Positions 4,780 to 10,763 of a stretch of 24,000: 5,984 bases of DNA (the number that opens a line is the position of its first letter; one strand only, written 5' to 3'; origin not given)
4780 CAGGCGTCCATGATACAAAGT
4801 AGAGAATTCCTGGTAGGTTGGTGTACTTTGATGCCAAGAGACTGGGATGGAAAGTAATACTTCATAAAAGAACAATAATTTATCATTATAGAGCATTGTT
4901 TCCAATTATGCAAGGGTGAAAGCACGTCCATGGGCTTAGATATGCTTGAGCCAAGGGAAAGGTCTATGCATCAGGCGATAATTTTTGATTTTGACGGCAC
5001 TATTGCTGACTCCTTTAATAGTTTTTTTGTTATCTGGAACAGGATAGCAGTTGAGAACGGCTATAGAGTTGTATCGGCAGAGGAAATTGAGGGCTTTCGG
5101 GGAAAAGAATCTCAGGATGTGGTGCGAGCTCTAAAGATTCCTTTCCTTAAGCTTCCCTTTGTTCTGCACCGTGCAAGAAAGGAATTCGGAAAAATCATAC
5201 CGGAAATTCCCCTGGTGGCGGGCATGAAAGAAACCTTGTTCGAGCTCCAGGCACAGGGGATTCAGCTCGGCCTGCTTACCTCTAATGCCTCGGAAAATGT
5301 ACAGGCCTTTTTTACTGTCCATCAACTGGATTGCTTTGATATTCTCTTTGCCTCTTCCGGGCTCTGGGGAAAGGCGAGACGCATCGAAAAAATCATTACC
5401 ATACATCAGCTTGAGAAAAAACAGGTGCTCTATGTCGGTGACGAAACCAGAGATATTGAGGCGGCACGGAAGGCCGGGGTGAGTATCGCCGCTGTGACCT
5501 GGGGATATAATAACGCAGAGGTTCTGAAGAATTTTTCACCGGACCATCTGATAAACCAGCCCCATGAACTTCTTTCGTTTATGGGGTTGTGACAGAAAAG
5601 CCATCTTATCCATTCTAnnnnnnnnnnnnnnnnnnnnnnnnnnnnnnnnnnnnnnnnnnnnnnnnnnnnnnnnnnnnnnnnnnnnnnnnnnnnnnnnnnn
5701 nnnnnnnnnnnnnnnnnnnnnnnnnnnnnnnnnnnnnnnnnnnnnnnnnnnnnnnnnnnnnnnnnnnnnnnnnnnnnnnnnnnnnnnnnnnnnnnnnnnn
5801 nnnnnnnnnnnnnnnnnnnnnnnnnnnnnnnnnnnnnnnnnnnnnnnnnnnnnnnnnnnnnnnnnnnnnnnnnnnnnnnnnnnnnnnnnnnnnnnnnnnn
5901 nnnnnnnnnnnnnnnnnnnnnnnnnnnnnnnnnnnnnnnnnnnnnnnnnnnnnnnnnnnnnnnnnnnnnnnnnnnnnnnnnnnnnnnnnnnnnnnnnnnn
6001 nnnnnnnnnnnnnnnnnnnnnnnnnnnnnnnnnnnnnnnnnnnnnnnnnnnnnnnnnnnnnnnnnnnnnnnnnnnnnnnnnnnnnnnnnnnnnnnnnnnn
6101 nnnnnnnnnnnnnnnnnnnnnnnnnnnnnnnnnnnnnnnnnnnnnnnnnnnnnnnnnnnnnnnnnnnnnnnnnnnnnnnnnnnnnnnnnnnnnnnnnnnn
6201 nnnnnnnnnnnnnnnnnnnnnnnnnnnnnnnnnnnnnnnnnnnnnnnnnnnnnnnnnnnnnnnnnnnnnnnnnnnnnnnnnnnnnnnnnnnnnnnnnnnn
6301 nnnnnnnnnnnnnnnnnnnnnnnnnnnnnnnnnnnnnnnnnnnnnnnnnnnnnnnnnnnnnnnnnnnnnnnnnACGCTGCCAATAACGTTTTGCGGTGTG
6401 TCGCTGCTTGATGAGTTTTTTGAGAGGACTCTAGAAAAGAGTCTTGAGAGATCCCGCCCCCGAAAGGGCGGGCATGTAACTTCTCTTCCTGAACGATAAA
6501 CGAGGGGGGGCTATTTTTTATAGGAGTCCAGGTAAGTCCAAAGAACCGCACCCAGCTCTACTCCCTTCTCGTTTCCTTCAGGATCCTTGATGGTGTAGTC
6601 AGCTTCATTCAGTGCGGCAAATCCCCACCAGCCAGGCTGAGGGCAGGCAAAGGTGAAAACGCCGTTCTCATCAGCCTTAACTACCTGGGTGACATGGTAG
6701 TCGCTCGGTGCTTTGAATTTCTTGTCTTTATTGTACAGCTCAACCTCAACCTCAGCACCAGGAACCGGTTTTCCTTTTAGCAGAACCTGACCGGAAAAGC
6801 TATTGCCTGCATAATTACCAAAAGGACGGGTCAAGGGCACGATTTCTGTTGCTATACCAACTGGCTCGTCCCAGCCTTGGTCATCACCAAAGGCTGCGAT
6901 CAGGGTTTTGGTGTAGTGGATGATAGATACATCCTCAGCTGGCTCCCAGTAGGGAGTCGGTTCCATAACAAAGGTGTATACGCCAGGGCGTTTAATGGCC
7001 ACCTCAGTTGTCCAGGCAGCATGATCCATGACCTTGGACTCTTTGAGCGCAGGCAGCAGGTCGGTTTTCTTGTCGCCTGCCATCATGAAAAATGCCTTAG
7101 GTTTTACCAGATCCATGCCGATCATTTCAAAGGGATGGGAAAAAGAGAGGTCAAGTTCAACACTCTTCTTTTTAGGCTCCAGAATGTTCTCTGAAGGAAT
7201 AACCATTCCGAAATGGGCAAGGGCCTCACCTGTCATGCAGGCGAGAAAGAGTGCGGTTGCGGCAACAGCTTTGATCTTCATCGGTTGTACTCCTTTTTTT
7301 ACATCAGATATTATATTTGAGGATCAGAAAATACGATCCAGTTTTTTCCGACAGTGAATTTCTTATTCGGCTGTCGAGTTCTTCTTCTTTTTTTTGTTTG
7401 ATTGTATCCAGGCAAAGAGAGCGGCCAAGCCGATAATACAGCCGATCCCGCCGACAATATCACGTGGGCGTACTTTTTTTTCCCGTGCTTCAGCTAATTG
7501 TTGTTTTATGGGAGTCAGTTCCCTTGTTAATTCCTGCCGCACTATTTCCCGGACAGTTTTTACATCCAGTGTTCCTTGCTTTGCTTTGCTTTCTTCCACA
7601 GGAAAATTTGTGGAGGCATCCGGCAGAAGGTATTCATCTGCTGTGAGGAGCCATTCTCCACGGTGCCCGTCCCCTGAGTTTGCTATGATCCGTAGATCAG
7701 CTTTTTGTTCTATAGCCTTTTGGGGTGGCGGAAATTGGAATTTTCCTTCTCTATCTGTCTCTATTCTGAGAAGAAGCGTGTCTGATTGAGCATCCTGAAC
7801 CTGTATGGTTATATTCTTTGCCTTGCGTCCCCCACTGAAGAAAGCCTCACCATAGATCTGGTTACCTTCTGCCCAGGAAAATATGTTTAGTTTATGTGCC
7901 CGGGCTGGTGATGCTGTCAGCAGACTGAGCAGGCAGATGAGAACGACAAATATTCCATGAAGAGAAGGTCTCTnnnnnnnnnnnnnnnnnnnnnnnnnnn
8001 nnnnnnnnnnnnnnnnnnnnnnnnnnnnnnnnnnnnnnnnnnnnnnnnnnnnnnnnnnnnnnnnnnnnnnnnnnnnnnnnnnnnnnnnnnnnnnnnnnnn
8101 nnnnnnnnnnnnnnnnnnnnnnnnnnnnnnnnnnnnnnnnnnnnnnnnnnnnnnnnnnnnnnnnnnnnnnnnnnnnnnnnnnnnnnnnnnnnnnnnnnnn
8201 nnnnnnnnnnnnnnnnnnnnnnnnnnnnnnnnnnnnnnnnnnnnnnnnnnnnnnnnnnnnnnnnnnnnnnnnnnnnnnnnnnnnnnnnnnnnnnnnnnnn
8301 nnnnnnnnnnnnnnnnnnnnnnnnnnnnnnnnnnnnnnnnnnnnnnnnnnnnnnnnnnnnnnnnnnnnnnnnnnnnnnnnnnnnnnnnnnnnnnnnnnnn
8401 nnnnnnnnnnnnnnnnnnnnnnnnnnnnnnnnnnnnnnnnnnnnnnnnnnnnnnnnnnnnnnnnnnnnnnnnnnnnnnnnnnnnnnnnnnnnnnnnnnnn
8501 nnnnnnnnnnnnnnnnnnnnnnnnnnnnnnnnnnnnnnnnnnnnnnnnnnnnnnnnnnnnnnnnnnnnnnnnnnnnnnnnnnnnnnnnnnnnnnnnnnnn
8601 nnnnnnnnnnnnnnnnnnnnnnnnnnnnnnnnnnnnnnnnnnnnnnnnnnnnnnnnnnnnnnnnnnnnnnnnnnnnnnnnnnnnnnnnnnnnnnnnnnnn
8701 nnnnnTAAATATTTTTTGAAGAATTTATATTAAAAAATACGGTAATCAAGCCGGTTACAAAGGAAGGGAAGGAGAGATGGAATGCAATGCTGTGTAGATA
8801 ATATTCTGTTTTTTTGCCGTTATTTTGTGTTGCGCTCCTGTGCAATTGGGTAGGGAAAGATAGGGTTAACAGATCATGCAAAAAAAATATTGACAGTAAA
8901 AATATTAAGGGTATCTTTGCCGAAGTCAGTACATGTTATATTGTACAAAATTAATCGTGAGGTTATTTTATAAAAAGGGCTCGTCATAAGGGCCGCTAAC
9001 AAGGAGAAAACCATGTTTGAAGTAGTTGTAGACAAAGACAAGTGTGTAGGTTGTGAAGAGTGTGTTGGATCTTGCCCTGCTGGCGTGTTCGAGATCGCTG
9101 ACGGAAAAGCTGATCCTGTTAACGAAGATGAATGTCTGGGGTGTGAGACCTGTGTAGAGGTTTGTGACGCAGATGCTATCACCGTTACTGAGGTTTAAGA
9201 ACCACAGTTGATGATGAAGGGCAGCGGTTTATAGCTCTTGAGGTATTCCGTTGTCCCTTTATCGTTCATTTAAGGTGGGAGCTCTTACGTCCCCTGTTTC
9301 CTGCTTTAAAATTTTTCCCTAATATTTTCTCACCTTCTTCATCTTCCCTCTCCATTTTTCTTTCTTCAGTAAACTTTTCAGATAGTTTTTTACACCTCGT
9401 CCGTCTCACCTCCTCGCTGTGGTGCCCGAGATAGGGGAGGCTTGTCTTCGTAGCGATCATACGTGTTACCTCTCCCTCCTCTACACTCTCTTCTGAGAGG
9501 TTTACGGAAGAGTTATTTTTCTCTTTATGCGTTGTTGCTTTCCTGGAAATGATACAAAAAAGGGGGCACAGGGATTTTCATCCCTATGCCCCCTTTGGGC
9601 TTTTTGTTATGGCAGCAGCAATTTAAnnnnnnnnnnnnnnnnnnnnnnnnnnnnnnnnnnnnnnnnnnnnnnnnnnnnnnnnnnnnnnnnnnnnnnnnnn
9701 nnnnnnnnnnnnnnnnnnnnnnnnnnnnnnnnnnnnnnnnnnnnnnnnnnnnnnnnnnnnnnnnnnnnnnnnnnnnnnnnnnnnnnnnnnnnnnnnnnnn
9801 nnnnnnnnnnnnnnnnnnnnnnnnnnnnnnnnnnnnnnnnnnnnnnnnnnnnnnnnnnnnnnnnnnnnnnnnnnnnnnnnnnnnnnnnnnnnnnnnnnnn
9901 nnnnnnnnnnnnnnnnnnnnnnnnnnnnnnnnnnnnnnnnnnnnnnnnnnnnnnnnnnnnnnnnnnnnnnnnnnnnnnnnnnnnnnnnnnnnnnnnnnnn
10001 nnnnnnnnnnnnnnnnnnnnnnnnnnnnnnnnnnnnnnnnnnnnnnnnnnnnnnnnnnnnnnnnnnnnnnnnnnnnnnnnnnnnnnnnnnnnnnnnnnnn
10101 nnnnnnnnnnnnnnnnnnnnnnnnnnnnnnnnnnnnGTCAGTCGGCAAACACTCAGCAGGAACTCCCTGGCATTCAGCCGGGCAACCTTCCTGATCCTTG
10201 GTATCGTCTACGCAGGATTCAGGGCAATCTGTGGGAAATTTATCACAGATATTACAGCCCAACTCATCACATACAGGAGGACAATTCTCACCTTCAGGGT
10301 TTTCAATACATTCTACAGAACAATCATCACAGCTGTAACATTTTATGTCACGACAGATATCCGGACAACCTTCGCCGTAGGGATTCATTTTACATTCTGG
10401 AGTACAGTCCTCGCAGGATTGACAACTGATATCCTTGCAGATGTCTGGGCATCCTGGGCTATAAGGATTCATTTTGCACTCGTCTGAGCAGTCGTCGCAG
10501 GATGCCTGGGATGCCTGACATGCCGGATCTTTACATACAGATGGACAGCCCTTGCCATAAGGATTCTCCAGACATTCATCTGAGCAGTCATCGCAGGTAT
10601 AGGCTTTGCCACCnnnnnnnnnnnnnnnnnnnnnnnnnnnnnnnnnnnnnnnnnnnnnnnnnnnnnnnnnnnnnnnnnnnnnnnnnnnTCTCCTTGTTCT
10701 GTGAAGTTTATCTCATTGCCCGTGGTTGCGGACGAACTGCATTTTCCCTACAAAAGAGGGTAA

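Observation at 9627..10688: Exported 30-cysteine repeat domain fused to a predicted 8-strand outer-membrane barrel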

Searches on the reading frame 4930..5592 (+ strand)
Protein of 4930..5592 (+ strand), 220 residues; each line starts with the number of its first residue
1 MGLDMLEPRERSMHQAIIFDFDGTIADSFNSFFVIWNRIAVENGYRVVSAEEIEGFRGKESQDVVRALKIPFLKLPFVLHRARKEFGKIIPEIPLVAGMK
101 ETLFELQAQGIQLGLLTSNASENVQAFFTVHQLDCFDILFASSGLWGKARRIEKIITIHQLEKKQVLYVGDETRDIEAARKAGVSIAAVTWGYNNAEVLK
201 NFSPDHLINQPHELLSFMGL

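Call 17: search_protein_families(library=pfam, proteins=[window:4930-5592:+], max_evalue=0.001)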
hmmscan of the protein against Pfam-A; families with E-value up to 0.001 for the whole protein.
window:4930-5592:+ (220 aa): 5 families
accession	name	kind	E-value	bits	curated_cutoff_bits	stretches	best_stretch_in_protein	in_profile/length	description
PF13419.12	HAD_2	-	3.4e-36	125.5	23.8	1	17-189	1-178/178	Haloacid dehalogenase-like hydrolase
PF00702.32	Hydrolase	-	5.9e-18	66.4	26.4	1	15-183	2-191/191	haloacid dehalogenase-like hydrolase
PF12710.13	HAD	-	4.5e-09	37.4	27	1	17-180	1-189/189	haloacid dehalogenase-like hydrolase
PF13242.12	Hydrolase_like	-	2.1e-07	31.2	22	1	153-210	11-71/75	HAD-hyrolase-like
PF08282.18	Hydrolase_3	-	0.00025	21.3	20.9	0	147-187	187-227/255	haloacid dehalogenase-like hydrolase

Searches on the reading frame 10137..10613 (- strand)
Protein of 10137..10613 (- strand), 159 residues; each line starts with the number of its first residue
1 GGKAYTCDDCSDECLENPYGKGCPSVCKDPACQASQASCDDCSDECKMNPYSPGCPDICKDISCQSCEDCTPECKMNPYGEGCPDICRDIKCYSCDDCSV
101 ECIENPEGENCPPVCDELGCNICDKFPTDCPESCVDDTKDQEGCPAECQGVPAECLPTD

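Call 35: find_homologous_proteins(query=window:10137-10613:-, max_evalue=0.01)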
Query seq(159 aa) (159 aa): 3 proteins with E <= 0.01 among 5 candidates.
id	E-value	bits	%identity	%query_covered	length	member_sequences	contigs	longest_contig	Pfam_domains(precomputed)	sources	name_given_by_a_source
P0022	9.4e-37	145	73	60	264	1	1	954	-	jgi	jgi:hypothetical protein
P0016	2.3e-25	107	88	38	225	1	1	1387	-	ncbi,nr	ncbi:MAG: hypothetical protein D3908_12130 [Candidatus Electrothrix sp. AUS4]|nr:hypothetical protei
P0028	6.3e-15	73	71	26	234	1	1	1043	-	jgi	jgi:hypothetical protein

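Call 43: predict_structure(alignment_id=A3)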
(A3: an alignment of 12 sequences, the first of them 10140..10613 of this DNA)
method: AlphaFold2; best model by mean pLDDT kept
length: 158 residues; sequences in the alignment: 12
mean_pLDDT: 82.5   pTM: 0.59
mean pLDDT of the five models: 82.5, 80.2, 80.1, 79.8, 79.1
residues with pLDDT >= 90: 40; 70-90: 101; 50-70: 16; < 50: 1
segments of 3 or more residues with pLDDT < 50: none
pLDDT, mean of each block of 10 residues (from residue 1): 68 77 79 69 89 87 91 90 92 91 87 89 85 69 77 79
secondary structure, 60 per line:
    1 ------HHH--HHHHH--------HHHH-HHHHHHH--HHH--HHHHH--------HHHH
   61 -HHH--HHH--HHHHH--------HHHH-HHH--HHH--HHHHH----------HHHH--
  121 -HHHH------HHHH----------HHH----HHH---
elements in order: H12-16 H25-28 H30-36 H44-48 H57-60 H72-76 H85-88 H100-104 H115-118 H122-125 H132-135

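Call 45: fold_search(model_id=the predicted structure, library=pdb)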
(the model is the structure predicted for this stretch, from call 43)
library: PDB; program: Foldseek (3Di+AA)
matches with E <= 10: 1; with E <= 0.001: 0
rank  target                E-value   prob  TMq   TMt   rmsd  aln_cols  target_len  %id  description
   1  4m69_B                8.2e+00  0.01  0.15  0.10  12.5       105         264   16  Crystal structure of the mouse RIP3-MLKL complex (released 2013-10-16)

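Call 47: search_protein_representatives(alignment_id=A3)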
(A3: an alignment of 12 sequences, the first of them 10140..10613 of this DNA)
Query: 12 sequences, 156 profile positions. Proteins with E-value up to 0.001 (for the whole library): 3; up to 1e-10: 2; up to 1e-30: 2. The best 3 are listed.
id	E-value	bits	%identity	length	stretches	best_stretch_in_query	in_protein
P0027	2.1e-60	219.4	-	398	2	2-154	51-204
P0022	4.9e-37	143.5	-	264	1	59-155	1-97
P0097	9.3e-05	38.6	-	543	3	4-115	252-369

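Call 69: search_solved_structures(query=A3, max_evalue=10, show_alignments=2)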
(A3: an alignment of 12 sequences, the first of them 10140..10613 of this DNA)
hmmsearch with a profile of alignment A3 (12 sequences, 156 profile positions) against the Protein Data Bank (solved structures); distinct sequences matched with E-value up to 10: 7.
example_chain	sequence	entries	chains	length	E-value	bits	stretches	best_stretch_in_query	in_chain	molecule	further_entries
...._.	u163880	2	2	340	0.016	18.3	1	8-139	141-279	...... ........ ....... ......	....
9hls_A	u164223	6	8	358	0.019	18.1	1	8-139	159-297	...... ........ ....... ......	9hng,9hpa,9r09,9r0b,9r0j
8gp6_A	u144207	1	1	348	0.058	16.5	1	8-139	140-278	Virion membrane protein A16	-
1uqv_A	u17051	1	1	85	0.061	16.4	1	86-136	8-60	STE50 PROTEIN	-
9uzo_A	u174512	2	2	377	0.072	16.2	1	8-139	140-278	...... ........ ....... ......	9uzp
1z1v_A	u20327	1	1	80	0.12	15.4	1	90-136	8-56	STE50 protein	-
3si9_A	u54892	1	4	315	1.3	12.1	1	50-129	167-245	Dihydrodipicolinate synthase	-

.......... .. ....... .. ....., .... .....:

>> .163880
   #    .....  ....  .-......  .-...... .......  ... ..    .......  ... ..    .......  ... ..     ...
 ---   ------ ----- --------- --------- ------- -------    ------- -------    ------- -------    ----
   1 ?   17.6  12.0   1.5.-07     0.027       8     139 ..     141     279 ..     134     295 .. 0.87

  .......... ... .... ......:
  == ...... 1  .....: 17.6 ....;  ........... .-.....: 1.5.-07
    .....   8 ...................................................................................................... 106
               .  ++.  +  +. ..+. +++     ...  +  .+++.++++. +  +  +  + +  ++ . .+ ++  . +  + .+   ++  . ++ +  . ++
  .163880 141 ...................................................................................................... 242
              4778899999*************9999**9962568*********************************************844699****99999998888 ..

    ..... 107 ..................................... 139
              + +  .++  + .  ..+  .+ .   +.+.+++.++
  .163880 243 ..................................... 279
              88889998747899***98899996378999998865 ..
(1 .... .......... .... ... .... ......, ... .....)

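Call 70: search_protein_families(library=pfam, alignment_id=A3, max_evalue=10)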
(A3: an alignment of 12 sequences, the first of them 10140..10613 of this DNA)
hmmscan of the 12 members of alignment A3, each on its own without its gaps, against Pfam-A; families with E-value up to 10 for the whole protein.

A. member 1, window:10140-10613:- (158 aa): 1 family
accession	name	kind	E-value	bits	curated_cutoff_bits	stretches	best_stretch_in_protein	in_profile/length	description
PF05498.16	RALF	-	0.59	11.7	22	2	30-58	31-60/65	Rapid ALkalinization Factor (RALF)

B. families by the number of members that match (of 12 scanned): 1 family
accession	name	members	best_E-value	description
PF05498.16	RALF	1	0.59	Rapid ALkalinization Factor (RALF)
